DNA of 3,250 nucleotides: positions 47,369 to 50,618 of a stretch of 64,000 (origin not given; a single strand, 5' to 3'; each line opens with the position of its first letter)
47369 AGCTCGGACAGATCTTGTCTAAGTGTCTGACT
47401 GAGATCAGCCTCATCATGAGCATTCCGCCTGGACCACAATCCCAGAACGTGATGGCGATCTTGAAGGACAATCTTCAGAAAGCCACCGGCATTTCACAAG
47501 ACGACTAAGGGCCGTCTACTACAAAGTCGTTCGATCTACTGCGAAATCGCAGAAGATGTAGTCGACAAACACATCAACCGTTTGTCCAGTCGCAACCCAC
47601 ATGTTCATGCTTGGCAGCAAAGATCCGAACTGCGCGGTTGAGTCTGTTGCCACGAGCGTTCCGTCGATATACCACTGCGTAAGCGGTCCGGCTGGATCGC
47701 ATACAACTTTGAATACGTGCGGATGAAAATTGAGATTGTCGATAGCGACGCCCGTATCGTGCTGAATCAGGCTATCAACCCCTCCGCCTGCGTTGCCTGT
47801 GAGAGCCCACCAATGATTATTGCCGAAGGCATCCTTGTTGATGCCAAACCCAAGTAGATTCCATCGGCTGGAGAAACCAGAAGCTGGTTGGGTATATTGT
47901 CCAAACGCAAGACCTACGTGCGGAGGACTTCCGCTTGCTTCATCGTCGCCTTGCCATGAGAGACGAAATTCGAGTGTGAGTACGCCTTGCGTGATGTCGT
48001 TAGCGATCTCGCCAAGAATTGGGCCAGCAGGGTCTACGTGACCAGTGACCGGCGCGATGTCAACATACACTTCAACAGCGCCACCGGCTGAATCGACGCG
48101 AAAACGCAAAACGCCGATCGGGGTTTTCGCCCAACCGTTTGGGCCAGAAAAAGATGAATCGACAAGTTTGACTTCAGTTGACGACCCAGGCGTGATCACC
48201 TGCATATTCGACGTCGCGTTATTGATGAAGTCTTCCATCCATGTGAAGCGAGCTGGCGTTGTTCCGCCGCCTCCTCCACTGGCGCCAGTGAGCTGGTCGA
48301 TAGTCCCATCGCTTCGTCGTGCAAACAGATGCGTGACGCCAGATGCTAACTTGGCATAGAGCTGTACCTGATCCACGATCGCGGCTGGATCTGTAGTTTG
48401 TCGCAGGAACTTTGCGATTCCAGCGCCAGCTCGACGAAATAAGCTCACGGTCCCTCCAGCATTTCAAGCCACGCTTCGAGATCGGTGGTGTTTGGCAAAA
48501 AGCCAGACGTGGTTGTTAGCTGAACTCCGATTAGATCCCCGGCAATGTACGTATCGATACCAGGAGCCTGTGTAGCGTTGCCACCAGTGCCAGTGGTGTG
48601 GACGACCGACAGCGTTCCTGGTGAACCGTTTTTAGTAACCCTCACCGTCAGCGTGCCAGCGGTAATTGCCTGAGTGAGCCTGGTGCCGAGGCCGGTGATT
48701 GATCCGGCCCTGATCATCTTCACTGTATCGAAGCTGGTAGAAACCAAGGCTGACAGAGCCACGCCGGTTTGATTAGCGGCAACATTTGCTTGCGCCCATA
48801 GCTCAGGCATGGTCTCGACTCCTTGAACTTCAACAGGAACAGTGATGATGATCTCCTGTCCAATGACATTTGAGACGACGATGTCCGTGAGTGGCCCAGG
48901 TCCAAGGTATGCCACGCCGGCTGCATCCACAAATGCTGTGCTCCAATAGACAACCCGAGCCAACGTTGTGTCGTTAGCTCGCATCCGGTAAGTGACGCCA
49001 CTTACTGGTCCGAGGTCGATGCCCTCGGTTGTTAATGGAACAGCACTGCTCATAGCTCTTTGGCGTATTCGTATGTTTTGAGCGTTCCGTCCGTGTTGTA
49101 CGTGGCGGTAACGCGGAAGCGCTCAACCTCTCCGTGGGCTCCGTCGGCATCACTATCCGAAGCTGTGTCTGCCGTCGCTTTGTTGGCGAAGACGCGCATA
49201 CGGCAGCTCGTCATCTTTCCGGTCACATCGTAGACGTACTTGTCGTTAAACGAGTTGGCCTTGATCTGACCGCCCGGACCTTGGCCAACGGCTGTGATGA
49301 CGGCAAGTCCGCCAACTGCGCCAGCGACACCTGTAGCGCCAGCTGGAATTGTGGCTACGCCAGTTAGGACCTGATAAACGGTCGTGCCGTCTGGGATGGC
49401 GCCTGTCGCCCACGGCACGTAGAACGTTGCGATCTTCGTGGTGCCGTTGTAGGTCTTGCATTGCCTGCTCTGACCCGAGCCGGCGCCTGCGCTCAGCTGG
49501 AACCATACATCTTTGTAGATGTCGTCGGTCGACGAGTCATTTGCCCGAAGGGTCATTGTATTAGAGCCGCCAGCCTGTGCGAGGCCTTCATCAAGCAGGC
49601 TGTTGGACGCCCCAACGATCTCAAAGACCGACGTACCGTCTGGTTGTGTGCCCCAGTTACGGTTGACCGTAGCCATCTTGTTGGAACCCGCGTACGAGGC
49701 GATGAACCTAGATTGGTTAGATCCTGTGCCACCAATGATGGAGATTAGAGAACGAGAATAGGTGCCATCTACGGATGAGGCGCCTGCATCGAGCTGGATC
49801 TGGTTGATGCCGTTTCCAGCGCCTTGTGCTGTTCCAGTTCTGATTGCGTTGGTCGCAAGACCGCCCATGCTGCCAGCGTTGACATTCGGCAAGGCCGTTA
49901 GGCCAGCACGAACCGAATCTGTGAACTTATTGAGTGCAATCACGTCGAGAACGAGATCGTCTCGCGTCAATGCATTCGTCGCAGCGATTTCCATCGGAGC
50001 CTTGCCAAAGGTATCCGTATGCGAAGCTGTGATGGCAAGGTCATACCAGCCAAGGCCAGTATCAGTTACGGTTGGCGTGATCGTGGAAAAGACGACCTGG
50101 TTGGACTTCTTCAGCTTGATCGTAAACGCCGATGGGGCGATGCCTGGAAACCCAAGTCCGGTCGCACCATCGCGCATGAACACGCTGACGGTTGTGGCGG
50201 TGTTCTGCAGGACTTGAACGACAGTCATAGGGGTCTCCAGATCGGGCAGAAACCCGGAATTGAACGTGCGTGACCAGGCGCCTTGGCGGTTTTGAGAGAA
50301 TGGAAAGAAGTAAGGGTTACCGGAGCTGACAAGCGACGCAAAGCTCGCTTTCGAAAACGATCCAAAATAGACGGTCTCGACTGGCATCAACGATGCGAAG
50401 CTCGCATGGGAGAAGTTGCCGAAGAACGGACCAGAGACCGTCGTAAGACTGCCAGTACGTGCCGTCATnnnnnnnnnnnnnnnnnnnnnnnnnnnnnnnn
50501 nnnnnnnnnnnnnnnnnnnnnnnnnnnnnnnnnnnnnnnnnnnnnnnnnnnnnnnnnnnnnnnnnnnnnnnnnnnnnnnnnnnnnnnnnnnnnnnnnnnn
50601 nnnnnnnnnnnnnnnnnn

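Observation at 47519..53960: Six-gene tail-fibre cluster with three paralogous receptor-binding proteins differing in their central domain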

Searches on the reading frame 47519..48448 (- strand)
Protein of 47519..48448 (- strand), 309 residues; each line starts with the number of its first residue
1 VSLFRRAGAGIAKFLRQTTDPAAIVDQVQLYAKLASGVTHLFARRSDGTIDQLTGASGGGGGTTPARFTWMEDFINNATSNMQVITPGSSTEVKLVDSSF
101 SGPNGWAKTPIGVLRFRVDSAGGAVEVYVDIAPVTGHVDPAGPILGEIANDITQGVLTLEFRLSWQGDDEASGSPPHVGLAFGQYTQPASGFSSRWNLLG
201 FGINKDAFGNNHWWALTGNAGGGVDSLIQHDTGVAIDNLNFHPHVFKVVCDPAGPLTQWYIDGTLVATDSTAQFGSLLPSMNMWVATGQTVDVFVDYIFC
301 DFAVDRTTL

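Call 5: search_protein_families(library=pfam, proteins=[window:47519-48448:-], max_evalue=1)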
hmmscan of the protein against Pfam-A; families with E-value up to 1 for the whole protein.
window:47519-48448:- (309 aa): 0 families

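Call 6: search_protein_families(library=phrogs, proteins=[window:47519-48448:-], max_evalue=0.1)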
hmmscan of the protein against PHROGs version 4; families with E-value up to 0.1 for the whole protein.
window:47519-48448:- (309 aa): 0 families

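Call 38: search_solved_structures(query=window:47519-48448:-, max_evalue=10)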
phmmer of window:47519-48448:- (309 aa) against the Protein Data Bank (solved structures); distinct sequences matched with E-value up to 10: 0.

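Call 47: find_homologous_proteins(query=window:47519-48448:-, max_evalue=0.001)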
Query window:47519-48448:- (309 aa): 2 proteins with E <= 0.001 among 4606 candidates.
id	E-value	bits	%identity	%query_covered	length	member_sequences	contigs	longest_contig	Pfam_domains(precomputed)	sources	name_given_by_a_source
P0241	6.0e-207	704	100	100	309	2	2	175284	-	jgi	-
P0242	7.8e-93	329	60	77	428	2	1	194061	-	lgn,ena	-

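Call 53: search_protein_representatives(protein=window:47519-48448:-)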
Query: 309 residues. Proteins with E-value up to 0.001 (for the whole library): 136; up to 1e-10: 17; up to 1e-30: 4. The best 136 are listed.
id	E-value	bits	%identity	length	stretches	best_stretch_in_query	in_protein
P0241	1.9e-207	704.3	100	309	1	2-309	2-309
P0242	2.5e-93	329.4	52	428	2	46-307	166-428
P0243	1.6e-72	261.1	55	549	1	54-308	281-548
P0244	9.9e-36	140.2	45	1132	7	19-72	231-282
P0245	1.2e-22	97.2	45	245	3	2-55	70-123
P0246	1.1e-17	80.9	40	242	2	1-56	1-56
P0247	2.3e-17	79.8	36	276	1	1-300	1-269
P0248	1.5e-16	77.2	39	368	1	56-307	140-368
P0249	8.7e-15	71.4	41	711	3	1-55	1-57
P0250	1.3e-14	70.9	56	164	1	1-82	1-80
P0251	5.6e-14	68.7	34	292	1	2-270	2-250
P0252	1.5e-13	67.3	35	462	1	15-302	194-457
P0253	1.6e-13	67.2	44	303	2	1-58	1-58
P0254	7.3e-13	65.1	44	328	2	1-67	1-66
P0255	1.7e-12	63.9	58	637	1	1-65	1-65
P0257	1.0e-10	58.0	36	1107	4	11-81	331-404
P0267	1.5e-09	54.1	56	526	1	1-61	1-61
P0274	4.8e-09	52.5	56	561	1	1-62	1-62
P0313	3.7e-06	43.0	54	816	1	1-63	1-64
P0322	8.8e-06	41.8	34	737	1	1-124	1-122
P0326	1.7e-05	40.9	56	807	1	1-54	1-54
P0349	1.6e-04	37.6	50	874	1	1-64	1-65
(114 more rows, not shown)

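Call 56: search_protein_families(library=pfam, alignment_id=A4, max_evalue=1)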
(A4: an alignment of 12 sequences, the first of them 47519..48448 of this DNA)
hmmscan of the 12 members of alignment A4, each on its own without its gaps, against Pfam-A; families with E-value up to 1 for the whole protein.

A. member 1, window:47519-48448:- (309 aa): 0 families

B. families by the number of members that match (of 12 scanned): 4 families
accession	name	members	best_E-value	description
PF13385.13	Laminin_G_3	3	0.015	Concanavalin A-like lectin/glucanases superfamily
PF00041.27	fn3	1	0.071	Fibronectin type III domain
PF19290.4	PmbA_TldD_2nd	1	0.14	PmbA/TldA metallopeptidase central domain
PF11614.14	FixG_C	1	0.24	IG-like fold at C-terminal of FixG, putative oxidoreductase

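Call 57: search_solved_structures(query=A4, max_evalue=10, show_alignments=1)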
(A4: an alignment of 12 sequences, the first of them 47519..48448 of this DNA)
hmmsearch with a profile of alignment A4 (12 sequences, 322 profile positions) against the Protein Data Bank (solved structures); distinct sequences matched with E-value up to 10: 4.
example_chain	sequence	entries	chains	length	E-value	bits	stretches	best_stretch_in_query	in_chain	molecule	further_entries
5mfm_A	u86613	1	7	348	0.87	12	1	23-96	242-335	YIIIM6AII_GS11_(KR)5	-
5mfm_C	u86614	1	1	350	0.94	11.9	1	23-96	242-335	Importin subunit alpha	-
2tys_B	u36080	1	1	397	2.8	10.4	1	88-126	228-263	TRYPTOPHAN SYNTHASE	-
1ubs_B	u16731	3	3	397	2.8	10.4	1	88-126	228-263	TRYPTOPHAN SYNTHASE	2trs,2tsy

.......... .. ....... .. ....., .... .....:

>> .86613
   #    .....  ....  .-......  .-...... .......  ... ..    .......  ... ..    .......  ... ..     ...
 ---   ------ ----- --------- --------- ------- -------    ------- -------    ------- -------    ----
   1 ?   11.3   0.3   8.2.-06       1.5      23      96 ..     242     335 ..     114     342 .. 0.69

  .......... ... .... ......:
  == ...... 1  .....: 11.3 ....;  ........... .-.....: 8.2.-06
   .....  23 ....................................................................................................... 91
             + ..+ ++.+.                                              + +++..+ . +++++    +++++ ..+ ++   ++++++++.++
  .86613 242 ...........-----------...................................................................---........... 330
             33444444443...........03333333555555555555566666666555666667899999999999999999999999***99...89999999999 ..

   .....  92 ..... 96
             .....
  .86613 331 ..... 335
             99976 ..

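Call 58: search_protein_families(library=pfam, proteins=[P0244, P0249, P0255, P0257, P0267, P0274, P0313, P0326, P0349, P0322], max_evalue=0.001)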
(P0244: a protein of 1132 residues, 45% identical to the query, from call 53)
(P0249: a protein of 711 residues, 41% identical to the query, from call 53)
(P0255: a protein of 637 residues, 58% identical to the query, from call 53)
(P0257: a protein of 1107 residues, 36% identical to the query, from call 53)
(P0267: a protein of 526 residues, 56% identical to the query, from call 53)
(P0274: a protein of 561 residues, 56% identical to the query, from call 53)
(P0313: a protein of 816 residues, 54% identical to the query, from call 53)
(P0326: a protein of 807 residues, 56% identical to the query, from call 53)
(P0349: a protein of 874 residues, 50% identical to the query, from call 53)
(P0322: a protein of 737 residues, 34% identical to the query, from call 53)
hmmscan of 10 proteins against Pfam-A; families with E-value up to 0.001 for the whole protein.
P0244 (1132 aa): 0 families

P0249 (711 aa): 1 family
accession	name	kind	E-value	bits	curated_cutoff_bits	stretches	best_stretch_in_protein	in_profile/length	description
PF22237.3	SO2946-like_C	-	3.9e-07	30.6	27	1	537-696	4-157/163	SO2946-like, C-terminal domain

P0255 (637 aa): 0 families

P0257 (1107 aa): 1 family
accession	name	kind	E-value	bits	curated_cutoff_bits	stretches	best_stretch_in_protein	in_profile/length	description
PF14326.11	DUF4384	-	0.00086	19.8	27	0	684-746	22-75/81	Domain of unknown function (DUF4384)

P0267 (526 aa): 0 families

P0274 (561 aa): 0 families

P0313 (816 aa): 0 families

P0326 (807 aa): 1 family
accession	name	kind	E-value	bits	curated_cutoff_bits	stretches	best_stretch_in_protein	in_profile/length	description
PF05658.19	YadA_head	-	7.6e-05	23.4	25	1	511-536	1-26/27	YadA head domain repeat (2 copies)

P0349 (874 aa): 2 families
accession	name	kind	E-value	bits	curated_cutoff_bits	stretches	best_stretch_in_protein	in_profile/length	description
PF25174.1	Beta-prop_THOC3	-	5.1e-05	22.8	305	0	84-259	51-210/272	THOC3 beta-propeller domain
PF05658.19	YadA_head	-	0.0007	20.3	25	0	658-684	1-27/27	YadA head domain repeat (2 copies)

P0322 (737 aa): 0 families

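Call 66: find_encoding_contigs(protein=P0242, flank=10000, max_places=2)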
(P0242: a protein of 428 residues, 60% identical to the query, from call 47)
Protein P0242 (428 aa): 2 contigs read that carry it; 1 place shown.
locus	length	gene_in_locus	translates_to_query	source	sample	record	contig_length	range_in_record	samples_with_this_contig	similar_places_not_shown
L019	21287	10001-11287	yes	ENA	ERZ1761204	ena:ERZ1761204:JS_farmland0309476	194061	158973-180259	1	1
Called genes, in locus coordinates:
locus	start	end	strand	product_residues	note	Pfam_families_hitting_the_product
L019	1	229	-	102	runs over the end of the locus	-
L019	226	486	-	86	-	-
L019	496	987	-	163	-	-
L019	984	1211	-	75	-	-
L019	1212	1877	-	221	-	PF01351:RNase_HII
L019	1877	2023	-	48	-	-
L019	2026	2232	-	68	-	PF13560:HTH_31, PF12844:HTH_19 (weak), PF01381:HTH_3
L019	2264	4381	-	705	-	PF00270:DEAD (faint), PF13307:Helicase_C_2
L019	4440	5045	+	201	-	-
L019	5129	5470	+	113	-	-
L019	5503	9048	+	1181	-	-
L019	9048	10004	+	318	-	-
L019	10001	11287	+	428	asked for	-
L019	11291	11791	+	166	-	-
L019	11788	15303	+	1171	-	-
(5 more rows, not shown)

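Call 91: search_protein_families(library=ncbifam, proteins=[window:47519-48448:-], max_evalue=0.1)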
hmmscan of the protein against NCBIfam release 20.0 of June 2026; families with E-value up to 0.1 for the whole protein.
window:47519-48448:- (309 aa): 1 family
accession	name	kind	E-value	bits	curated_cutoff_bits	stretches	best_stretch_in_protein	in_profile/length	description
NF045638.1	Mrt_dep_phytase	exception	0.0089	14.7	440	1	18-67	141-190/430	myxosortase-dependent phytase-like phosphatase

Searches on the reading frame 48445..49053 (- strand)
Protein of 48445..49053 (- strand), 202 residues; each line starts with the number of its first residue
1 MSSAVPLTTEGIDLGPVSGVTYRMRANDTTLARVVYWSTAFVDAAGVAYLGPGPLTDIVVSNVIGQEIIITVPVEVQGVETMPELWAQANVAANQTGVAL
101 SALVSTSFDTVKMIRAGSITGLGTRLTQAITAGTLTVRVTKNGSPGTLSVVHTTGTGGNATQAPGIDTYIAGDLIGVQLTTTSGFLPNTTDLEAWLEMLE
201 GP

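Call 5: search_protein_families(library=pfam, proteins=[window:48445-49053:-], max_evalue=1)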
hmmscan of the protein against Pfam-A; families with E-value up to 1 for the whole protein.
window:48445-49053:- (202 aa): 0 families

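Call 6: search_protein_families(library=phrogs, proteins=[window:48445-49053:-], max_evalue=0.1)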
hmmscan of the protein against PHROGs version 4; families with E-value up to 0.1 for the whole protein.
window:48445-49053:- (202 aa): 0 families

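Call 91: search_protein_families(library=ncbifam, proteins=[window:48445-49053:-], max_evalue=0.1)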
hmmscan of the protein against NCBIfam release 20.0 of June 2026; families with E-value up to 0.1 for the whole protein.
window:48445-49053:- (202 aa): 0 families

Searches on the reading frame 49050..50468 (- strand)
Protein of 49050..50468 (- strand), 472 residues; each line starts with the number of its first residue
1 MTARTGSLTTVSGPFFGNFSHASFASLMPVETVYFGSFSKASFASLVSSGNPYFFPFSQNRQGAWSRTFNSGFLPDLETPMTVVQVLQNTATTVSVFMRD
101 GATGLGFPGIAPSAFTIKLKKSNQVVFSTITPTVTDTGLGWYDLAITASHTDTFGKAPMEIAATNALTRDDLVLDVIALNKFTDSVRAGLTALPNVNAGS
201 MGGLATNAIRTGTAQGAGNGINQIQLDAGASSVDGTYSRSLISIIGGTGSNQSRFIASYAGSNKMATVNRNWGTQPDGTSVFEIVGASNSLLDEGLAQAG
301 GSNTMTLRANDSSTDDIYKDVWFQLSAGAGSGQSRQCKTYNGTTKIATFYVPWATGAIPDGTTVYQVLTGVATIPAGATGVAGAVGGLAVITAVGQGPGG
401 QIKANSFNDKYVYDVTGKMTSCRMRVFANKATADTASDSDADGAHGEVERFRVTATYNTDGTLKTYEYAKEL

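Call 5: search_protein_families(library=pfam, proteins=[window:49050-50468:-], max_evalue=1)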
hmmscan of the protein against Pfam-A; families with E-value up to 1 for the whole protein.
window:49050-50468:- (472 aa): 0 families

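Call 6: search_protein_families(library=phrogs, proteins=[window:49050-50468:-], max_evalue=0.1)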
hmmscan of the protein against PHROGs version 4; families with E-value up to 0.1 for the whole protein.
window:49050-50468:- (472 aa): 0 families

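Call 37: search_solved_structures(query=window:49050-50468:-, max_evalue=10)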
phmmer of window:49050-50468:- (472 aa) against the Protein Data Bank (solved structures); distinct sequences matched with E-value up to 10: 5.
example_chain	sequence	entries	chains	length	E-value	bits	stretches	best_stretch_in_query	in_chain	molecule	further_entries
2zb3_A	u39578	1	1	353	0.22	13.8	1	311-414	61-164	Prostaglandin reductase 2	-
2zb4_A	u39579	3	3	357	0.32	13.3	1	308-412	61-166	Prostaglandin reductase 2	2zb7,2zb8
2vna_A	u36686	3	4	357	0.32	13.3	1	308-412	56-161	PROSTAGLANDIN REDUCTASE 2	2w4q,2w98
7olc_LA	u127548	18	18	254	0.41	12.9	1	197-273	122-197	60S ribosomal protein L2-like protein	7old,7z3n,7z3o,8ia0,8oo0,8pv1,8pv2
1vj1_A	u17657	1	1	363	0.52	12.6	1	311-414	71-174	putative NADPH-dependent oxidoreductase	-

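Call 44: find_homologous_proteins(query=window:49050-50468:-, max_evalue=0.001)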
Query window:49050-50468:- (472 aa): 133 proteins with E <= 0.001 among 8000 candidates; the best 120 are listed.
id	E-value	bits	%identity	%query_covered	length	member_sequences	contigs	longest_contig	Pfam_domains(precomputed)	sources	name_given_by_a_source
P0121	0.0e+0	1029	100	100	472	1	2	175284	-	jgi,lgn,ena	-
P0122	2.3e-171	589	59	79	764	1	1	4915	-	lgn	-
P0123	1.0e-124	435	58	78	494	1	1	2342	-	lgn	-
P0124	1.3e-124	435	54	63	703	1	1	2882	-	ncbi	-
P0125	8.4e-123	429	48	64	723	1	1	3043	-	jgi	jgi:hypothetical protein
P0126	1.9e-106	375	83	43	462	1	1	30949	-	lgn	-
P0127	3.9e-99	351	50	82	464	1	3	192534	-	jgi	jgi:hypothetical protein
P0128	7.7e-94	333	75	43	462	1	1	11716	-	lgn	-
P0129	2.1e-90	322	75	43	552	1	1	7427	-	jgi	jgi:hypothetical protein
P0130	3.2e-90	322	46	83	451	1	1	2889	-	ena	-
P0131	1.4e-88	316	54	62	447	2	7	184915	-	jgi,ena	-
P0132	2.3e-80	289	70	43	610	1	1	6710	-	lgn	-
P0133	5.0e-79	285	45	73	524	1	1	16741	-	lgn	-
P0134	3.5e-77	279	60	49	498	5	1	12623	-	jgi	jgi:hypothetical protein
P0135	2.9e-72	262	51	58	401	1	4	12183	-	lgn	-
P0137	3.2e-64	236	89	19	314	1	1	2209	-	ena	-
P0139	1.5e-45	174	82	18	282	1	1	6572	-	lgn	-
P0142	5.2e-38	149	62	19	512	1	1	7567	-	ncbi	-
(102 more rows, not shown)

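Call 59: predict_structure(alignment_id=A3)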
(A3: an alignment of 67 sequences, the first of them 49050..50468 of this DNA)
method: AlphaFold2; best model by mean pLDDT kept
length: 472 residues; sequences in the alignment: 67
mean_pLDDT: 78.4   pTM: 0.47
mean pLDDT of the five models: 78.4, 78.3, 77.9, 76.9, 75.0
residues with pLDDT >= 90: 244; 70-90: 87; 50-70: 47; < 50: 94
segments of 3 or more residues with pLDDT < 50: 1-68, 380-401
pLDDT, mean of each block of 10 residues (from residue 1): 38 41 39 39 41 38 43 63 95 97 94 98 96 97 98 97 96 94 77 57 70 94 97 93 97 95 95 96 86 91 95 94 92 94 97 90 89 56 39 38 71 89 81 83 69 80 79 59
secondary structure, 60 per line:
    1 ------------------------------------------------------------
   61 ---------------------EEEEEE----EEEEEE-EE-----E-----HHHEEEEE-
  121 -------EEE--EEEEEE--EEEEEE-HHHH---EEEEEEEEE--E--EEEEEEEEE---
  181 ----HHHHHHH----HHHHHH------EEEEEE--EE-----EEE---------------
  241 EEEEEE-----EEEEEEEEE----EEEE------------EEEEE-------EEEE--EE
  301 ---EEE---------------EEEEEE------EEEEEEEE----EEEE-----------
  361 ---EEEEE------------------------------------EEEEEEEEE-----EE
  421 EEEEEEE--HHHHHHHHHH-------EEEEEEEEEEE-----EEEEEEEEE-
elements in order: E82-87 E92-97 E115-119 E128-130 E133-138 E141-146 H148-151 E155-163 E169-177 H185-191 H196-201 E208-213 E223-225 E241-246 E252-260 E265-268 E281-285 E293-296 E304-306 E322-327 E334-341 E346-349 E364-368 E405-413 E419-427 H430-439 E447-457 E463-471

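Call 91: search_protein_families(library=ncbifam, proteins=[window:49050-50468:-], max_evalue=0.1)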
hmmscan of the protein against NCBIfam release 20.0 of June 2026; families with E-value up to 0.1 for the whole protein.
window:49050-50468:- (472 aa): 0 families
